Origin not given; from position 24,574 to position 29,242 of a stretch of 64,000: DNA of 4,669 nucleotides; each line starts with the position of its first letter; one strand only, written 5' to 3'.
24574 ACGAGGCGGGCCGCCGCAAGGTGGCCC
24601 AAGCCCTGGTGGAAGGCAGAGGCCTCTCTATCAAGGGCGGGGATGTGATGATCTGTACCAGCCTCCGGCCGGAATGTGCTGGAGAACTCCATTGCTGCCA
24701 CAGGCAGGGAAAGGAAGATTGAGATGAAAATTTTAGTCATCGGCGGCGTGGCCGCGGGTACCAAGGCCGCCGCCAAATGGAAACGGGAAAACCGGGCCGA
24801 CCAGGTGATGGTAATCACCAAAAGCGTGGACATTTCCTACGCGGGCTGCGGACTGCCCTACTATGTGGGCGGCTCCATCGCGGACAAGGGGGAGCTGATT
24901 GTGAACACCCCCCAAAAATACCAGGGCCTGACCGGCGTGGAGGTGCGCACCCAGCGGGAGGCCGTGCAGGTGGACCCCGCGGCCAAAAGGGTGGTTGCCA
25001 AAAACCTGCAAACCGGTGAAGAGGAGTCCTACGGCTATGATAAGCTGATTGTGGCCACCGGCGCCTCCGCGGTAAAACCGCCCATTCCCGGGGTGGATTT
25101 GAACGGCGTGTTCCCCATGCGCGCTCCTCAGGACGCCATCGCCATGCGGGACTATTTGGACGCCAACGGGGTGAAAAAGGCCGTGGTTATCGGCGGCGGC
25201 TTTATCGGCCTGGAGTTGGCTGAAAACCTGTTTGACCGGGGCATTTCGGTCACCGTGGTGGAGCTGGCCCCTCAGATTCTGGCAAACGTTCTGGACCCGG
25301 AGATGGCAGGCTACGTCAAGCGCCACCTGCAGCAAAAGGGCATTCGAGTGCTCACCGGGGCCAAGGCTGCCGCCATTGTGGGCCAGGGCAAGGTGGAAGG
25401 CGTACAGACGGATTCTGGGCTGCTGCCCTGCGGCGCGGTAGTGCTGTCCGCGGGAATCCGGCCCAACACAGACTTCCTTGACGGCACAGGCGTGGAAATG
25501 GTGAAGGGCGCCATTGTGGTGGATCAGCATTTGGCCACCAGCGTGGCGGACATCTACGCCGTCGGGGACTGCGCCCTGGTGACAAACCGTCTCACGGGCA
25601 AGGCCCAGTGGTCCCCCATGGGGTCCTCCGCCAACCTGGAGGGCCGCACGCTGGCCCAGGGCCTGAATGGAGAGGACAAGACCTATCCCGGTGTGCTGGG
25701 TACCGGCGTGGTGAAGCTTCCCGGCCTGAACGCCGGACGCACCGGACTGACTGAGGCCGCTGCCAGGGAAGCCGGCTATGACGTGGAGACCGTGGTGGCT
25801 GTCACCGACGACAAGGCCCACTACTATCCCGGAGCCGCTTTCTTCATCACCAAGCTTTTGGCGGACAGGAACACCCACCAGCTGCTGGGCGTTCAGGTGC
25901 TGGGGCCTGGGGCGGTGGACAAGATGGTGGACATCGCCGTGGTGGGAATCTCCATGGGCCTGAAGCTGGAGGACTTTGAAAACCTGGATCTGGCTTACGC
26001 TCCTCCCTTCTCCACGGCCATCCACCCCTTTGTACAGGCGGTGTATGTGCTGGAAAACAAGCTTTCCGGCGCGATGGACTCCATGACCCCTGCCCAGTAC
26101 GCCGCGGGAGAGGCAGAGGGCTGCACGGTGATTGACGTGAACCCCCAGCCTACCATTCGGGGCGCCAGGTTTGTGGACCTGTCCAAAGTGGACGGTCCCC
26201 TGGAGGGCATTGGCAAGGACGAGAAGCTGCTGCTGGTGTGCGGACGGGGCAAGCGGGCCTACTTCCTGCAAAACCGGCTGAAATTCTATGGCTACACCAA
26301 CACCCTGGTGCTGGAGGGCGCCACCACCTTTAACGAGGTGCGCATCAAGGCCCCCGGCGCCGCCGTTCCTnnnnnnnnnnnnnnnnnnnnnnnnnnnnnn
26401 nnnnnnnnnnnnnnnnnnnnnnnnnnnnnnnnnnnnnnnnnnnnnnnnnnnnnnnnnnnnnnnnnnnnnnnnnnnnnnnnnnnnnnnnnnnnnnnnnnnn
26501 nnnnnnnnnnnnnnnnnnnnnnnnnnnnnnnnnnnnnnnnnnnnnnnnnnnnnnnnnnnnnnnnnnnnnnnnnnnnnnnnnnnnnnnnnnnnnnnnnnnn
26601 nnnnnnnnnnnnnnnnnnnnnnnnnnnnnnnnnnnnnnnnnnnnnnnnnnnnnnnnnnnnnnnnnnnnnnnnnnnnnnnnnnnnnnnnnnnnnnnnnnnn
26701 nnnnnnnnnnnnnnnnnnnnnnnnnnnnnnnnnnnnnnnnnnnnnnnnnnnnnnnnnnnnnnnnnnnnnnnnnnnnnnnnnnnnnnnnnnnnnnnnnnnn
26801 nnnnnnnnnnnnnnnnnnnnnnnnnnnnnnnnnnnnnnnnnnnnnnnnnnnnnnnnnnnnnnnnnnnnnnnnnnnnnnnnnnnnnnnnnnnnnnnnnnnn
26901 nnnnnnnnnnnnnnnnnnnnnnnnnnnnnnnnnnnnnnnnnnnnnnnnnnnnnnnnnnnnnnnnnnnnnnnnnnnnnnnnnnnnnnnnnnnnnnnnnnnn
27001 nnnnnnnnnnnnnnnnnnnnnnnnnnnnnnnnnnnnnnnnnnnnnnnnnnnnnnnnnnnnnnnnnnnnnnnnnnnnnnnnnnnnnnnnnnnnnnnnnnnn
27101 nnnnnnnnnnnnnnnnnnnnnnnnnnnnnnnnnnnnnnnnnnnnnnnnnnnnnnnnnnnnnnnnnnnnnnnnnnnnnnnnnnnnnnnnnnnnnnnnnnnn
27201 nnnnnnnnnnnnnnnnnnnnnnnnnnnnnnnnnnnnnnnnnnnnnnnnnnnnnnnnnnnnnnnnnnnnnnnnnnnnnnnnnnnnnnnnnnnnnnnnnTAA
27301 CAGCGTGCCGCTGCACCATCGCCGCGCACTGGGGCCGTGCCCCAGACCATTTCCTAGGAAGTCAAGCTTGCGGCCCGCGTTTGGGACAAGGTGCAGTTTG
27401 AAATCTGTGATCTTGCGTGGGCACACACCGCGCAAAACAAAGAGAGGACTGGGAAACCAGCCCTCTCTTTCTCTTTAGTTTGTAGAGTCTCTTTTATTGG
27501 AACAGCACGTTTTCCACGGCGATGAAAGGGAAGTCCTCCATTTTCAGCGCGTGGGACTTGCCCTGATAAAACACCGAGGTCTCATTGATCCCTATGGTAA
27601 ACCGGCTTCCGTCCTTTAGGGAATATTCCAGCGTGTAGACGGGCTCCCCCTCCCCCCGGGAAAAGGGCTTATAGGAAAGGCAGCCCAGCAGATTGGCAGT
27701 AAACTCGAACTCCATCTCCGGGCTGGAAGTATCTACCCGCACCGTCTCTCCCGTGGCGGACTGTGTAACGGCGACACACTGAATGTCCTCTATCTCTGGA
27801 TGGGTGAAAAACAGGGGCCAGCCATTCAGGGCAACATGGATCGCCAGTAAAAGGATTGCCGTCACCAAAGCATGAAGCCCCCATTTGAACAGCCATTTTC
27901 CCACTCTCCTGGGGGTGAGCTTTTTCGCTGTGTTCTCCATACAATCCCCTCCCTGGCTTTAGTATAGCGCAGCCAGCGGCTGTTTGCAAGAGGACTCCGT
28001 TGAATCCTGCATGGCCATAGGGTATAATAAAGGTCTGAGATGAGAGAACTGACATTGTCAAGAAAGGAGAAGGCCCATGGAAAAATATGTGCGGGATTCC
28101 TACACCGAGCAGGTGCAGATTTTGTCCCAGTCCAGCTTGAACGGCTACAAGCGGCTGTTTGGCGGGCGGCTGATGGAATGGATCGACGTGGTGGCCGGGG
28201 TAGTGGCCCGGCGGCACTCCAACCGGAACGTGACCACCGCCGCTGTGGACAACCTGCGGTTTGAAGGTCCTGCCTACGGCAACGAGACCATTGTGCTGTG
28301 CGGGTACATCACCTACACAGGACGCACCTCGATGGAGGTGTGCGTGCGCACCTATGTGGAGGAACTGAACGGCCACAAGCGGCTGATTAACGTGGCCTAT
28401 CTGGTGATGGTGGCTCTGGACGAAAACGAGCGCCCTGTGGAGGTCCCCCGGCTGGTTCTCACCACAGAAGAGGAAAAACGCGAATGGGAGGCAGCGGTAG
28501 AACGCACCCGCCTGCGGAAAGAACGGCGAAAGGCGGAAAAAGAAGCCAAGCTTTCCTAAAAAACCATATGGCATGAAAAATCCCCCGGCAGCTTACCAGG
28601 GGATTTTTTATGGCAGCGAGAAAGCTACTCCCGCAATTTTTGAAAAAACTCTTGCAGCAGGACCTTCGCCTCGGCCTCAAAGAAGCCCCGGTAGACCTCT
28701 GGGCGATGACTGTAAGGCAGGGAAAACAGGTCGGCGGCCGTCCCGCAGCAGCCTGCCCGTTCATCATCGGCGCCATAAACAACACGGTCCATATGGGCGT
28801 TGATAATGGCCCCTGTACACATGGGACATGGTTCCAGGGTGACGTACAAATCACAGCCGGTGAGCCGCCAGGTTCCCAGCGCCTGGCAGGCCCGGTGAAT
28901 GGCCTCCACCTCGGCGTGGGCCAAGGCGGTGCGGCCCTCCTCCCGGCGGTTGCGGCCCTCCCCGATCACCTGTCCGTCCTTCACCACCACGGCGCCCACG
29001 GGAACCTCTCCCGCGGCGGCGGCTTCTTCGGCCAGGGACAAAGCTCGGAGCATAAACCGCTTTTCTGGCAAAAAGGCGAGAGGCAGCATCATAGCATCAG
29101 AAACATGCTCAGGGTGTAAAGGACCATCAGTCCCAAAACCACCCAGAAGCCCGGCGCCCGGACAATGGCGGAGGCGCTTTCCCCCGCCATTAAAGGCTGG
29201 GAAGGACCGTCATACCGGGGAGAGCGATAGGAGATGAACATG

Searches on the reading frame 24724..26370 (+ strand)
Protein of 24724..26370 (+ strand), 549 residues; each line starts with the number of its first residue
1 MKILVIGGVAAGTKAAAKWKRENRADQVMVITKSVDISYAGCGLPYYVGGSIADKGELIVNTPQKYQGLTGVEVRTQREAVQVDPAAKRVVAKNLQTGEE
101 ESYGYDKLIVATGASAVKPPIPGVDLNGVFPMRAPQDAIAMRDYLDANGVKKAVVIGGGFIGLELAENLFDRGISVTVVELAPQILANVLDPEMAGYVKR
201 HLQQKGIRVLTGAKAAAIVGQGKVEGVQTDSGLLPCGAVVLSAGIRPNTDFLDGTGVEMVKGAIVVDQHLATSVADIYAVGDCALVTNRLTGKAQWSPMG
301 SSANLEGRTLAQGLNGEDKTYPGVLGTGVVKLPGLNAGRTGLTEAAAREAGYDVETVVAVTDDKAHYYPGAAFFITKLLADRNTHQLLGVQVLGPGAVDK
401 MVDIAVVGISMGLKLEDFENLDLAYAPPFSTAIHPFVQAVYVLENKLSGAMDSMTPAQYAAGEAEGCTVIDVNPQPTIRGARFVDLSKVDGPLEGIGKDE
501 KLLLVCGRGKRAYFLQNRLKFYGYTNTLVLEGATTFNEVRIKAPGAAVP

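Call 64: search_solved_structures(query=window:24724-26370:+, max_evalue=1e-70, show_alignments=2)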
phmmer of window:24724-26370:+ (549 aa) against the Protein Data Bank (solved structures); distinct sequences matched with E-value up to 1e-70: 13.
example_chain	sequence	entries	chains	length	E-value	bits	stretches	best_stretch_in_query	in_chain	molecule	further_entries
6pfz_D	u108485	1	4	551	2.4e-96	326.9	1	1-536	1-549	NADH oxidase (NoxA-3)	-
8a56_A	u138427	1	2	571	5.8e-90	305.9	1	2-533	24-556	Coenzyme A-persulfide reductase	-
3icr_A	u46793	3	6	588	4.9e-86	292.9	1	2-525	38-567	Coenzyme A-Disulfide Reductase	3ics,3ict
3iwa_A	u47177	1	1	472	4.9e-85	289.6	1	3-449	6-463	FAD-dependent pyridine nucleotide-disulphide oxidoreductase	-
3cgb_A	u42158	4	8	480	1.9e-84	287.6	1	2-440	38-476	Pyridine nucleotide-disulfide oxidoreductase, class I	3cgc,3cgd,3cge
3nta_A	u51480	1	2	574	3.8e-82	280.1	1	2-536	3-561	FAD-dependent pyridine nucleotide-disulphide oxidoreductase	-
6ruz_A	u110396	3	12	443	2.1e-81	277.6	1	2-438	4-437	NADH oxidase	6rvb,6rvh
4ocg_A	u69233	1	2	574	6.9e-81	275.9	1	2-536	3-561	FAD-dependent pyridine nucleotide-disulphide oxidoreductase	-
3ntd_A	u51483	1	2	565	1.1e-80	275.3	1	2-535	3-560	FAD-dependent pyridine nucleotide-disulphide oxidoreductase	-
3nt6_A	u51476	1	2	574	3.2e-79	270.4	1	2-536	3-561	FAD-dependent pyridine nucleotide-disulphide oxidoreductase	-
3kd9_A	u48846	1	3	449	1.9e-77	264.6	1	2-443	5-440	Coenzyme A disulfide reductase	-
4fx9_A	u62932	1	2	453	1.9e-77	264.6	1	2-443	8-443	Coenzyme A disulfide reductase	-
5l1n_A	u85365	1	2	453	1.1e-75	258.7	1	2-443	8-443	Coenzyme A disulfide reductase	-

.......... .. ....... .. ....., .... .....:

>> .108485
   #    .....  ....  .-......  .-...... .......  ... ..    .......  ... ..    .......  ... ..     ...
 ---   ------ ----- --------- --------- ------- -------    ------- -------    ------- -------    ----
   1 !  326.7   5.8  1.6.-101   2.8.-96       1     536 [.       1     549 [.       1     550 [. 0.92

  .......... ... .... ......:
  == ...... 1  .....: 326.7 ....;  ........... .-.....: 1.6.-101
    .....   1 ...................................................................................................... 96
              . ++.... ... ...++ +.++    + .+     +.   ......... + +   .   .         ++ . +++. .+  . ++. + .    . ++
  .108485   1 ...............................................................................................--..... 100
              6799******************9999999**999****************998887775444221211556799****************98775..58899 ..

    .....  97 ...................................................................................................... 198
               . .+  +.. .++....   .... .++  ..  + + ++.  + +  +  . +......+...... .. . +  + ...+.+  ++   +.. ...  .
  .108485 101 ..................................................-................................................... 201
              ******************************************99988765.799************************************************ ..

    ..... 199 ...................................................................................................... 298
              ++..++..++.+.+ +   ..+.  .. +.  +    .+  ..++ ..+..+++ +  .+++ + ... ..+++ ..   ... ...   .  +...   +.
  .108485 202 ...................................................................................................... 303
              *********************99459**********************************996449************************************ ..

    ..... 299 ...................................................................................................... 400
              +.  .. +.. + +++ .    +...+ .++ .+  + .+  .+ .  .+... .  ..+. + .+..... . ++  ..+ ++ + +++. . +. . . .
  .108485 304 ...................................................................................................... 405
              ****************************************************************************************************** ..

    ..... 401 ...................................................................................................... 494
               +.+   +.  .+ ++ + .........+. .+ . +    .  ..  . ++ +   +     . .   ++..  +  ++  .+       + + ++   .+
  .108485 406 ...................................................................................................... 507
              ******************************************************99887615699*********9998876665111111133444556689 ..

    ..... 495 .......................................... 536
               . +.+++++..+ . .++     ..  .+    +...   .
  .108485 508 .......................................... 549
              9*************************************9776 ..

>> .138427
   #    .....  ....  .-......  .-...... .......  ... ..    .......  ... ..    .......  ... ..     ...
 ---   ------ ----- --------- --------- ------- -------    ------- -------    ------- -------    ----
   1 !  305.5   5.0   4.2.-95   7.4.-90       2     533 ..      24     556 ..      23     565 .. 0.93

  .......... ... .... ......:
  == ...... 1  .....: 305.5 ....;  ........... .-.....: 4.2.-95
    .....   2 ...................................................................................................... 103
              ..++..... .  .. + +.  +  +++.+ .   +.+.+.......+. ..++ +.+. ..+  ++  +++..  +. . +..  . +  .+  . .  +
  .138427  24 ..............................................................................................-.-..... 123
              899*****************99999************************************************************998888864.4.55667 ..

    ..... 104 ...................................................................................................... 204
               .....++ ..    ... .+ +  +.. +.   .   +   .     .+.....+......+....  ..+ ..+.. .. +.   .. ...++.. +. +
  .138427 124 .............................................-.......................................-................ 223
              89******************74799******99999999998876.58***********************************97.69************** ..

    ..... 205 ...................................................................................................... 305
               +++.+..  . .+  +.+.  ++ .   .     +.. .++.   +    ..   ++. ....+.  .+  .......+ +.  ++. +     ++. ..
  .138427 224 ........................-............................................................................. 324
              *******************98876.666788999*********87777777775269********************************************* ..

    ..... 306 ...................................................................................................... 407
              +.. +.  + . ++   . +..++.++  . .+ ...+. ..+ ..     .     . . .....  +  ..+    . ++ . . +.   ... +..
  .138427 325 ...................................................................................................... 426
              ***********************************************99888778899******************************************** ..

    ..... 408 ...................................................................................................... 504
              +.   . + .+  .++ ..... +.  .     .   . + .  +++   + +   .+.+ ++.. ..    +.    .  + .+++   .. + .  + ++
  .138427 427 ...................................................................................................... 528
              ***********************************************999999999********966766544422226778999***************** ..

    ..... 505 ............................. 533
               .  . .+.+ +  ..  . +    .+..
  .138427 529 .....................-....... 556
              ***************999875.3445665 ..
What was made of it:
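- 26059..26343 (+): Rhodanese (sulfurtransferase) domain, residues 446-540. The catalytic Cys506 (nt 26239-26241) lies in the loop CGRGKR. Call 64: C506 aligns with EfCoAPR C508 and AfNpsr C519.
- On CoADR-RHD / Npsr / CoAPR (persulfide reductases): SYAGC42GLPYY aligns with C42 of EfCoAPR and AfNpsr (call 64). C506 aligns with EfCoAPR C508 and AfNpsr C519 (call 64).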

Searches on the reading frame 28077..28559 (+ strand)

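Call 17: search_protein_families(library=pfam, proteins=[window:28077-28559:+], max_evalue=0.001)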
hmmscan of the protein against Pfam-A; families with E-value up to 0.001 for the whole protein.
window:28077-28559:+ (160 aa): 1 family
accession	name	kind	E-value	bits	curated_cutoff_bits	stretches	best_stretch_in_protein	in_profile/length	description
PF03061.28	4HBT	-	3.7e-13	50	20.6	1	26-95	3-73/79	Thioesterase superfamily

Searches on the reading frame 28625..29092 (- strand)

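Call 17: search_protein_families(library=pfam, proteins=[window:28625-29092:-], max_evalue=0.001)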
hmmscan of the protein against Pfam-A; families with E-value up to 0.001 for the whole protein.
window:28625-29092:- (155 aa): 3 families
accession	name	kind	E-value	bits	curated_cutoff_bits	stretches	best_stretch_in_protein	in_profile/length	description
PF14437.12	MafB19-deam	-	4.6e-39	134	27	1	11-154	4-142/142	MafB19-like deaminase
PF00383.29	dCMP_cyt_deam_1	-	9e-31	106.2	25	1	11-107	5-101/102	Cytidine and deoxycytidylate deaminase zinc-binding region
PF14439.12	Bd3614-deam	-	3.9e-08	33.7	38.5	1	33-112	12-94/113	Bd3614-like deaminase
